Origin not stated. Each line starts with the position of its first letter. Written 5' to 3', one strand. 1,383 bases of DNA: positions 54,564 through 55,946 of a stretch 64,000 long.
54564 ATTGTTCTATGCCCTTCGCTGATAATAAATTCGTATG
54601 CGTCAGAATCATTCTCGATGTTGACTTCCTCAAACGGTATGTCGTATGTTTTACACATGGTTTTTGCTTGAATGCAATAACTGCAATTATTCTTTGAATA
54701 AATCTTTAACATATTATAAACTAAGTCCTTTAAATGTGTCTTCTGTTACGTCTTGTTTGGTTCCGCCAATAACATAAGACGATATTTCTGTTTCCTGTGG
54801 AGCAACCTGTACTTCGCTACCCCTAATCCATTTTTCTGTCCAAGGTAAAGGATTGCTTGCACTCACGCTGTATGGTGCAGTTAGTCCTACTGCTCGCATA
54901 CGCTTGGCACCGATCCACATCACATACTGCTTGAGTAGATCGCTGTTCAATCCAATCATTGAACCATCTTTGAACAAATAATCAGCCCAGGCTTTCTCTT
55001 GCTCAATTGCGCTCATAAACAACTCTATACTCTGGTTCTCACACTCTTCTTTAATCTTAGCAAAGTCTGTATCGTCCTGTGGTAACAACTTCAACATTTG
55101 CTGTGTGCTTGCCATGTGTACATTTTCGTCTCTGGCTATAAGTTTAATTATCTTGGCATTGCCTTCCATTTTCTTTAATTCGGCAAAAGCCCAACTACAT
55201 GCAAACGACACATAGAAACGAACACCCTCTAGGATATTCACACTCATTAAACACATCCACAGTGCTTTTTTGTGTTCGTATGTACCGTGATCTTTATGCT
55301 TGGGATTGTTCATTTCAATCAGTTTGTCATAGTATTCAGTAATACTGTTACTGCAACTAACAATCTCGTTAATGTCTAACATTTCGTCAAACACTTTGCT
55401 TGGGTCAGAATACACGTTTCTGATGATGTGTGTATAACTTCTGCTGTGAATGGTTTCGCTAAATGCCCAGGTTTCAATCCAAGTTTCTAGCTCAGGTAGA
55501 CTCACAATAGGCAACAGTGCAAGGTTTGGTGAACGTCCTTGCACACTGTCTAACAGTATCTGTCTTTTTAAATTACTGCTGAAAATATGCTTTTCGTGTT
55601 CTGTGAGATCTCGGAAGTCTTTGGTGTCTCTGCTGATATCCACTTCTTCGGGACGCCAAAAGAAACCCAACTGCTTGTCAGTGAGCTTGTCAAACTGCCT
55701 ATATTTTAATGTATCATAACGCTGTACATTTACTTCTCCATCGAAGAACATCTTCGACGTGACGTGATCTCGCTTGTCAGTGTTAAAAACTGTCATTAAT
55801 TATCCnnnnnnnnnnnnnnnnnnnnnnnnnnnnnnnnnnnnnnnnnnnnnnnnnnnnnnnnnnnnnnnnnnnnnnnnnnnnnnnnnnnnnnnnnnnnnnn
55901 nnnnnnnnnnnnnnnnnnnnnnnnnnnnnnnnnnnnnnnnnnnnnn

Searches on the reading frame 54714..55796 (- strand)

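Call 77: search_protein_families(library=pfam, proteins=[window:54714-55796:-], max_evalue=0.001)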
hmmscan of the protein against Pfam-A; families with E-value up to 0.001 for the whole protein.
window:54714-55796:- (360 aa): 1 family
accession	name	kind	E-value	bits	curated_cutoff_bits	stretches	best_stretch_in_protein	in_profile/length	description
PF00268.27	Ribonuc_red_sm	-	3e-45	155.2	33.6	1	29-316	6-281/281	Ribonucleotide reductase, small chain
